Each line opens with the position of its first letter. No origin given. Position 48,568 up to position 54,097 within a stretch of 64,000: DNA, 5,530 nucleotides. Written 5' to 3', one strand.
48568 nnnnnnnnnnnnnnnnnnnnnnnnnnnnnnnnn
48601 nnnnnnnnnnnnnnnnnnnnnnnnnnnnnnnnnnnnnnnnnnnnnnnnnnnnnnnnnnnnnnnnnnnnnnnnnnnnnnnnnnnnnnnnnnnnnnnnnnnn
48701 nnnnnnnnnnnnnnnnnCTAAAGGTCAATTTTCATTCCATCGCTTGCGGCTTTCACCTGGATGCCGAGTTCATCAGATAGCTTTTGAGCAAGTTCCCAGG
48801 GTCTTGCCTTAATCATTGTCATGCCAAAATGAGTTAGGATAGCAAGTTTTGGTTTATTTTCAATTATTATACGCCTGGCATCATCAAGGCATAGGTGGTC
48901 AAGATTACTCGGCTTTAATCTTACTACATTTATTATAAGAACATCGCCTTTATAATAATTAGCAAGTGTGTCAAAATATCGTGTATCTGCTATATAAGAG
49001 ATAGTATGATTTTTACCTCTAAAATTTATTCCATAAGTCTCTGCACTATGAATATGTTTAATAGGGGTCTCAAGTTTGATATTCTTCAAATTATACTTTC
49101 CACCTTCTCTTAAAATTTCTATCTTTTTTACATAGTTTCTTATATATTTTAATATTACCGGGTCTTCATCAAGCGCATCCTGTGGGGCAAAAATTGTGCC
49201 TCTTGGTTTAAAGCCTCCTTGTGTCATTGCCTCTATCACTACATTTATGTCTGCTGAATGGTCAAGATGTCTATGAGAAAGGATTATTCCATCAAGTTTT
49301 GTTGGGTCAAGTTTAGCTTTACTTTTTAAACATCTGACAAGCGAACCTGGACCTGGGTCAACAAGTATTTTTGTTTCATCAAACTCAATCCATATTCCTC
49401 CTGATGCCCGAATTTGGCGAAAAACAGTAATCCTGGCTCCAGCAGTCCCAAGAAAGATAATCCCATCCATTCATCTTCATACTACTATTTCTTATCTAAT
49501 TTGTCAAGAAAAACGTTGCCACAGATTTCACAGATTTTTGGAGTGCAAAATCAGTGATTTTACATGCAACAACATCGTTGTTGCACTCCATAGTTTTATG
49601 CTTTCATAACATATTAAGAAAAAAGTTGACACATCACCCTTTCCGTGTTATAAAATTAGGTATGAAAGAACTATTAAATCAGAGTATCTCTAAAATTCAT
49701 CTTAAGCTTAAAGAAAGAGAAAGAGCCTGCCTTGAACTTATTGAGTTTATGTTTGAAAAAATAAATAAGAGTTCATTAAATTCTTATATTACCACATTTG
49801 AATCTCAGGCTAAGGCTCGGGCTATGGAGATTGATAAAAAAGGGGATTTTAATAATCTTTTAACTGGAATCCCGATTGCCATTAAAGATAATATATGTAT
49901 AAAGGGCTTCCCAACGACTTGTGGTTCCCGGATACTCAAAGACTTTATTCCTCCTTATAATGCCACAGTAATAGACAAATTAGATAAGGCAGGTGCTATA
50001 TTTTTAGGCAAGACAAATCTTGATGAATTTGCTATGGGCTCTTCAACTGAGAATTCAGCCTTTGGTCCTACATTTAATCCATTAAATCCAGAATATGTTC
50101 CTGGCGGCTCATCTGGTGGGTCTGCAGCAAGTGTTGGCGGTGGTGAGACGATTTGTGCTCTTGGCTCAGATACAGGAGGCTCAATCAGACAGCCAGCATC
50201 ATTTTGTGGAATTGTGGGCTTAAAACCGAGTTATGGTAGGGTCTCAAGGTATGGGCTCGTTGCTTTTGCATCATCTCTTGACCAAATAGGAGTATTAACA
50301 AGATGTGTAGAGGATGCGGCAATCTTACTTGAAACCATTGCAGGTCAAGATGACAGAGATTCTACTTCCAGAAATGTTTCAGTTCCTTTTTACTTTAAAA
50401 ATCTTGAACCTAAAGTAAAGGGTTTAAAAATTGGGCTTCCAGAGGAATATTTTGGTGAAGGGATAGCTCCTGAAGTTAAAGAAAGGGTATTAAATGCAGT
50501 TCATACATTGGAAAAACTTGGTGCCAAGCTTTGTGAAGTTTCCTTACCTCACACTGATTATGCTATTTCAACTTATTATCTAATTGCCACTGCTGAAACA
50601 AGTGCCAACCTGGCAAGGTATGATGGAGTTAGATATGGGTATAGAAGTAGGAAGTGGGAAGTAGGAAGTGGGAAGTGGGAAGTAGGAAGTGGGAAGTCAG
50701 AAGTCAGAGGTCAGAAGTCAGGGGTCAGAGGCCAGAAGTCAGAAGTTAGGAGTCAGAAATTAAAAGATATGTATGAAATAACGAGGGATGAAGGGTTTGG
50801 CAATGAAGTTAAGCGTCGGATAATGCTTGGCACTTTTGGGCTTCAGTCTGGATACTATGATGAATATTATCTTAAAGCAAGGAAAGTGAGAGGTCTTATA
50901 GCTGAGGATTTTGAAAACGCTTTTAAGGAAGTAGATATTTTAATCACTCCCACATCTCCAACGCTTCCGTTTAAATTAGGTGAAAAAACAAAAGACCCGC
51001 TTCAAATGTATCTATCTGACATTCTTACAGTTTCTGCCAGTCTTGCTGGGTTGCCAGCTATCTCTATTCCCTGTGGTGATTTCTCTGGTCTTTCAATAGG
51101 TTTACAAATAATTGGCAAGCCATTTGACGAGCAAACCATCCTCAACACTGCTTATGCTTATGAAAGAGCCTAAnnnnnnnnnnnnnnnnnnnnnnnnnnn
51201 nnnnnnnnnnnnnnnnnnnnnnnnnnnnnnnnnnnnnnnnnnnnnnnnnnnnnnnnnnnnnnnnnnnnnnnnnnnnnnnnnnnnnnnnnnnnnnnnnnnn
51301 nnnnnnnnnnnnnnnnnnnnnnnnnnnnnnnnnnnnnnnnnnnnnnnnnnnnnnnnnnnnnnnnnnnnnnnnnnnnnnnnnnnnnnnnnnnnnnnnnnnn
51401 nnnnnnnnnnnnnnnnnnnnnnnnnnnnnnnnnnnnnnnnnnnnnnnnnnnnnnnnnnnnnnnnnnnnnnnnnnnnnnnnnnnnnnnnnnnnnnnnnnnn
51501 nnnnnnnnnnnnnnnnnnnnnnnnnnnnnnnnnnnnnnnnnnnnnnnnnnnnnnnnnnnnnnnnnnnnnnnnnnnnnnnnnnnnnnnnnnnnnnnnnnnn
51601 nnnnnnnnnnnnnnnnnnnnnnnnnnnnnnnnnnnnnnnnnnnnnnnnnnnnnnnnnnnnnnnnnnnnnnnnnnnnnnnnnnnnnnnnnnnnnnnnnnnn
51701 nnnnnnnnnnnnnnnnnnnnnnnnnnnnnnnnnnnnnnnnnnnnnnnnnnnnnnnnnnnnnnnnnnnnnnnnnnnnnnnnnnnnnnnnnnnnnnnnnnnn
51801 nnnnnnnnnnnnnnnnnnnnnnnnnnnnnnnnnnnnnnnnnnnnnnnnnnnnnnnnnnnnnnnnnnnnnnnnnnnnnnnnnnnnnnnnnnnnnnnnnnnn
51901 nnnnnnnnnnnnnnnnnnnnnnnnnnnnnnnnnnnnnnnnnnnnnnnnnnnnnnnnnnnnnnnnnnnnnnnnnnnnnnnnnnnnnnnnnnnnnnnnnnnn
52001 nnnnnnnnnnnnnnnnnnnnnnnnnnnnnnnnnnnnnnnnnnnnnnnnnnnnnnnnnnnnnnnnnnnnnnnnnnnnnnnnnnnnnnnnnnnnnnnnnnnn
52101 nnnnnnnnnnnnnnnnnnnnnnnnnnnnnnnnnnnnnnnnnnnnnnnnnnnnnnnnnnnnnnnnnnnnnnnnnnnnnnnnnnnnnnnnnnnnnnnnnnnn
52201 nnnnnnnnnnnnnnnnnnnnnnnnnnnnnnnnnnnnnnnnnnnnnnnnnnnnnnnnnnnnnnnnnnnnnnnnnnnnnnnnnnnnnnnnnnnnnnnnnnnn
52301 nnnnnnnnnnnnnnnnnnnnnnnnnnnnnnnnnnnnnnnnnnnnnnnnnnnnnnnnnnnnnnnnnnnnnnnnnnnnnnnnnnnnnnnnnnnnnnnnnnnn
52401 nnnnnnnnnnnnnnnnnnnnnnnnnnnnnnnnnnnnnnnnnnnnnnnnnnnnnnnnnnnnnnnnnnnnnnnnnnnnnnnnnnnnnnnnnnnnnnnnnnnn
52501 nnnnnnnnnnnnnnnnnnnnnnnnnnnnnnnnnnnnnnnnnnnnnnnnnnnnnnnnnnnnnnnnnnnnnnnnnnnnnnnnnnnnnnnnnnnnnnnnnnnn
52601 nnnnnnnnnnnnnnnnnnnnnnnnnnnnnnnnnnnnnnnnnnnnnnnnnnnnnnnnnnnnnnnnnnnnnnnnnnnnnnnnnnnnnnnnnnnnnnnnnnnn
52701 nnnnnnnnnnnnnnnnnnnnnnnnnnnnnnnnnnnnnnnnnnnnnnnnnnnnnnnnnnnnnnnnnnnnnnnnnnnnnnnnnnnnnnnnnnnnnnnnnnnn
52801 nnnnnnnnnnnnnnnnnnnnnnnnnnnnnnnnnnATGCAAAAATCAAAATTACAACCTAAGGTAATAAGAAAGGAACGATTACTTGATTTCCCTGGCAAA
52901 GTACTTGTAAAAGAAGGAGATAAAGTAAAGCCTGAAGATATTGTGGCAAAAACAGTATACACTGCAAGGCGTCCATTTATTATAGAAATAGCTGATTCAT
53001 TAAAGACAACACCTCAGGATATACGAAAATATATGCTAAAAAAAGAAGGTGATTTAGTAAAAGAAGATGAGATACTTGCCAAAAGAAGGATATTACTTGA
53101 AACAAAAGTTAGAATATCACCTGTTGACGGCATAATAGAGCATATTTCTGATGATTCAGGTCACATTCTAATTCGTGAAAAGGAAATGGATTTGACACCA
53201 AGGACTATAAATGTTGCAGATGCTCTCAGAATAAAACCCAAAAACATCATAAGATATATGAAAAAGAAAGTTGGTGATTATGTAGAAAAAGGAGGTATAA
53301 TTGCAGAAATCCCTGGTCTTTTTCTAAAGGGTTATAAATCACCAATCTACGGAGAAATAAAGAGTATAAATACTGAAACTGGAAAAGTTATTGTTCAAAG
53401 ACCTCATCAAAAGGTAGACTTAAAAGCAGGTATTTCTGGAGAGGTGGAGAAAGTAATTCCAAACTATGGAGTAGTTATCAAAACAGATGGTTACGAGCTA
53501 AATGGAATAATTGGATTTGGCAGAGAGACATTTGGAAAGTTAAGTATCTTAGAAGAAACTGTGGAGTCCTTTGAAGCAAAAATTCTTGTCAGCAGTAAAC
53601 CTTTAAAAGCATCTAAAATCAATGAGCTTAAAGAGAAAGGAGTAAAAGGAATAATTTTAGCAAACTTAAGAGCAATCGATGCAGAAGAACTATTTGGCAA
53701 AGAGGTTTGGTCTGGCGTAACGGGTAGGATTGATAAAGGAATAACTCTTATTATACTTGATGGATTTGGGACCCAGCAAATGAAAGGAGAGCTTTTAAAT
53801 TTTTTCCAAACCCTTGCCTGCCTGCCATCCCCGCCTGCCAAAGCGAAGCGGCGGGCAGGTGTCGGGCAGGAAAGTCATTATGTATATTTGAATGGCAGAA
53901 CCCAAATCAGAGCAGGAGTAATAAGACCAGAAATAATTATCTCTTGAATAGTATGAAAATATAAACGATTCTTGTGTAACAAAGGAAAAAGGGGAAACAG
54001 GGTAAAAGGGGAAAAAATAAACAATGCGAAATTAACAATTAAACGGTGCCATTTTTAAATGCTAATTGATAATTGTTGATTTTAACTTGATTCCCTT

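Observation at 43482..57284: Palindromic elements supply stop codons and rewrite gene 3' ends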

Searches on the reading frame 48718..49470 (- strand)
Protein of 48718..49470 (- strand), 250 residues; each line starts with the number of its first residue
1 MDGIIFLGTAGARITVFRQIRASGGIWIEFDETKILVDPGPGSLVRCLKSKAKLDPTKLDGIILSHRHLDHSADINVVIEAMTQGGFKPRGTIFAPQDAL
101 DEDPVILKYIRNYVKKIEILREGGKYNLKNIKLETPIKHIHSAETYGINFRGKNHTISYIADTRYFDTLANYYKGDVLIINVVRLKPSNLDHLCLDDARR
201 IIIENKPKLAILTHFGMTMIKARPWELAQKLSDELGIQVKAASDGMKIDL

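Call 15: search_protein_families(library=pfam, proteins=[window:48718-49470:-])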
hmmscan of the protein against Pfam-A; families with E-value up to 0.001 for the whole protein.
window:48718-49470:- (250 aa): 3 families
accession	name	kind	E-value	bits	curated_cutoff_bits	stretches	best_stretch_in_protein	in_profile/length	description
PF12706.13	Lactamase_B_2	-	3.7e-20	72.8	27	1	33-215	1-200/200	Beta-lactamase superfamily domain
PF00753.33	Lactamase_B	-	2.6e-08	34.5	22.7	1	27-99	10-84/196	Metallo-beta-lactamase superfamily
PF13483.12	Lactamase_B_3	-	0.00036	21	24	1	28-137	12-79/160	Beta-lactamase superfamily domain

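Call 45: search_protein_representatives(protein=window:48721-49470:-)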
Query: 250 residues. Proteins with E-value up to 0.001 (for the whole library): 1353; up to 1e-10: 601; up to 1e-30: 199. The best 150 are listed.
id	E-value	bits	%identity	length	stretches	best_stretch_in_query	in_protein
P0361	1.1e-86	306.8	57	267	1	4-250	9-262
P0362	3.5e-82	292.1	52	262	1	2-249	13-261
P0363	5.3e-80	285.0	55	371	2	2-151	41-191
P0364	1.2e-76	274.0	51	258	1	4-250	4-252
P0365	3.2e-76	272.6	52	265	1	1-249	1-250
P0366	9.9e-75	267.7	52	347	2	4-151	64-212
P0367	3.4e-74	265.9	50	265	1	2-250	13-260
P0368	6.3e-74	265.1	51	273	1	2-250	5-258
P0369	1.2e-73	264.2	56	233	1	2-229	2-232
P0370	3.4e-73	262.7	50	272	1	1-250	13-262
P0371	2.7e-70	253.1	47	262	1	2-250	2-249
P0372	3.1e-70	253.0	49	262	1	4-250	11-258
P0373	2.3e-68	246.9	58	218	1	2-196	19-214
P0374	2.4e-68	246.8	47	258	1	1-250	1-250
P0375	3.1e-68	246.4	48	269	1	4-249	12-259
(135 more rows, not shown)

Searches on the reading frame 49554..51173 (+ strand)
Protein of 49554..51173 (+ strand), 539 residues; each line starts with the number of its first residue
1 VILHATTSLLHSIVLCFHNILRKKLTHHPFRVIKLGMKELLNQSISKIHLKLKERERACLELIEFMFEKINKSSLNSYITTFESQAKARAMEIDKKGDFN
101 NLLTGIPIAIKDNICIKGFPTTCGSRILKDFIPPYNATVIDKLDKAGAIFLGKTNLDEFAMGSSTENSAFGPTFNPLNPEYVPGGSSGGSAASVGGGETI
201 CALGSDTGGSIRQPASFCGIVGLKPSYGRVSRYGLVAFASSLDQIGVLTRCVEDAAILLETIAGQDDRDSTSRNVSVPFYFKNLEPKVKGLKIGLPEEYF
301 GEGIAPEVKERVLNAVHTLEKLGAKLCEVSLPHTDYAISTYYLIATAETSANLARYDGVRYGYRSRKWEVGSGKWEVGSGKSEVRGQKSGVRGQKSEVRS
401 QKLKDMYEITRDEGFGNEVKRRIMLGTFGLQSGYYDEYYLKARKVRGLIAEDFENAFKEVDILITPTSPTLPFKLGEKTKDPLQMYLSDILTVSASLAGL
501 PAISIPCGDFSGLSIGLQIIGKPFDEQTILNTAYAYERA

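Call 15: search_protein_families(library=pfam, proteins=[window:49554-51173:+])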
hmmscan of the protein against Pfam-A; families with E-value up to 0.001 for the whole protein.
window:49554-51173:+ (539 aa): 1 family
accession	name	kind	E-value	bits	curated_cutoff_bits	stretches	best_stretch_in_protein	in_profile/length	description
PF01425.27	Amidase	-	9.7e-155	516.4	27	1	61-530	1-445/445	Amidase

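Call 51: search_solved_structures(query=window:49659-51170:+, show_alignments=1, max_evalue=1e-30)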
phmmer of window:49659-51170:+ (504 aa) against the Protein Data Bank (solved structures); distinct sequences matched with E-value up to 1e-30: 34.
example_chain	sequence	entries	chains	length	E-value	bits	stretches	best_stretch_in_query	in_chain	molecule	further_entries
3h0l_A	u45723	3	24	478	2.4e-165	554.1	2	7-333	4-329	Glutamyl-tRNA(Gln) amidotransferase subunit A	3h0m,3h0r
2df4_A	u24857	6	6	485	1.7e-151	508.4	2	10-332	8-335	Glutamyl-tRNA(Gln) amidotransferase subunit A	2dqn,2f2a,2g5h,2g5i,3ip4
4wj3_A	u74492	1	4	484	6.7e-136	457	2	10-330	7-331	Glutamyl-tRNA(Gln) amidotransferase subunit A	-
2gi3_A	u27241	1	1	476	4.4e-135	454.3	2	15-331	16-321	Glutamyl-tRNA(Gln) amidotransferase subunit A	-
3al0_A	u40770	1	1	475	4.7e-135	454.2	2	15-331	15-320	Glutamyl-tRNA(Gln) amidotransferase subunit A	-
3kfu_E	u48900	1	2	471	3.3e-114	385.5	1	54-335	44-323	Glutamyl-tRNA(Gln) amidotransferase subunit A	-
4n0h_A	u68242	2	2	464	2e-81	277.4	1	39-338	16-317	Glutamyl-tRNA(Gln) amidotransferase subunit A, mitochondrial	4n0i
3a1k_A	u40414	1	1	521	1.6e-63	218.3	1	65-328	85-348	Amidase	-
3a1i_A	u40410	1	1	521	4.1e-63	217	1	65-328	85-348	Amidase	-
6c62_A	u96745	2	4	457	5e-53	183.7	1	46-284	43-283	Biuret hydrolase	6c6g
6dhv_A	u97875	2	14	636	5.6e-50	173.6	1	49-320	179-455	Fatty acid amide hydrolase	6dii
8eww_A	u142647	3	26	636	1.4e-49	172.3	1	49-320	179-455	Fatty acid amide hydrolase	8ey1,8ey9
2dc0_A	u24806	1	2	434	9.9e-46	159.6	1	43-231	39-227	probable amidase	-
4cp8_A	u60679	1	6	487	2.2e-44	155.2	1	56-308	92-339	ALLOPHANATE HYDROLASE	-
5ac3_A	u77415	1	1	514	6.8e-44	153.6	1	60-321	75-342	PEPTIDE AMIDASE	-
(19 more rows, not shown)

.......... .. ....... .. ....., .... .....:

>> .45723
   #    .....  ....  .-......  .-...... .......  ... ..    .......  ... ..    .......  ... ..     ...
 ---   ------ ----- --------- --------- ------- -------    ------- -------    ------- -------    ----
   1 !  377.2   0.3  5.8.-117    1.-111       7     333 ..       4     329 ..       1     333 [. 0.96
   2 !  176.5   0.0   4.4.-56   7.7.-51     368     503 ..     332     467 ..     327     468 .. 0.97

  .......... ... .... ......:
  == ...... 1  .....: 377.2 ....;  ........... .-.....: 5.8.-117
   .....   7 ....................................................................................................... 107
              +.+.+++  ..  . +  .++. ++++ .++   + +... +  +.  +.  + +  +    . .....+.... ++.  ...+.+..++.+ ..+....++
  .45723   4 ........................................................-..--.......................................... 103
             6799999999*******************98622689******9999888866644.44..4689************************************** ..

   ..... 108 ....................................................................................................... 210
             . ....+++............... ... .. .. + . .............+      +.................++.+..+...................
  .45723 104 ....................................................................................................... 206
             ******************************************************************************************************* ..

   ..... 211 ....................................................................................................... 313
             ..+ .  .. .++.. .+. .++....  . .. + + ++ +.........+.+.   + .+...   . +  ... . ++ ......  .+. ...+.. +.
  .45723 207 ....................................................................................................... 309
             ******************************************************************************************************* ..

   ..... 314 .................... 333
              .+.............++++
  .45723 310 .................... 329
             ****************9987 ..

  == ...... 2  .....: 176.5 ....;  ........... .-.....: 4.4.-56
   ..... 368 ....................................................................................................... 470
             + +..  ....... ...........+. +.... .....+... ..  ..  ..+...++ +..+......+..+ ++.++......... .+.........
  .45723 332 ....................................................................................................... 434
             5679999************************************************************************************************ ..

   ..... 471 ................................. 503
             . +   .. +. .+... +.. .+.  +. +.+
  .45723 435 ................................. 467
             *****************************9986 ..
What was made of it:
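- GatA, +34 aa against 3h0l (call 51).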

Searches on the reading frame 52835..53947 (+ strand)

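Call 15: search_protein_families(library=pfam, proteins=[window:52835-53947:+])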
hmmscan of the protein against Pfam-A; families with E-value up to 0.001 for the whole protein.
window:52835-53947:+ (370 aa): 2 families
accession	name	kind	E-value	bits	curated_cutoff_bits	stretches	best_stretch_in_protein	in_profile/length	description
PF13375.12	RnfC_N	-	1.7e-05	25.2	25.6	0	145-180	47-82/101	RnfC Barrel sandwich hybrid domain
PF07831.19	PYNP_C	-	0.00071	19.6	27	0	141-159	35-53/75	Pyrimidine nucleoside phosphorylase C-terminal domain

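Call 77: search_protein_families(library=ncbifam, proteins=[window:52835-53947:+], max_evalue=0.01)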
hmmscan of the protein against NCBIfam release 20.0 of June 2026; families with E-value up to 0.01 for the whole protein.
window:52835-53947:+ (370 aa): 1 family
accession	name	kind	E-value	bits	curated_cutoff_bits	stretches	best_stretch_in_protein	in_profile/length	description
TIGR01347.1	sucB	equivalog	0.00026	20.3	378.65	0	60-118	14-71/404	dihydrolipoyllysine-residue succinyltransferase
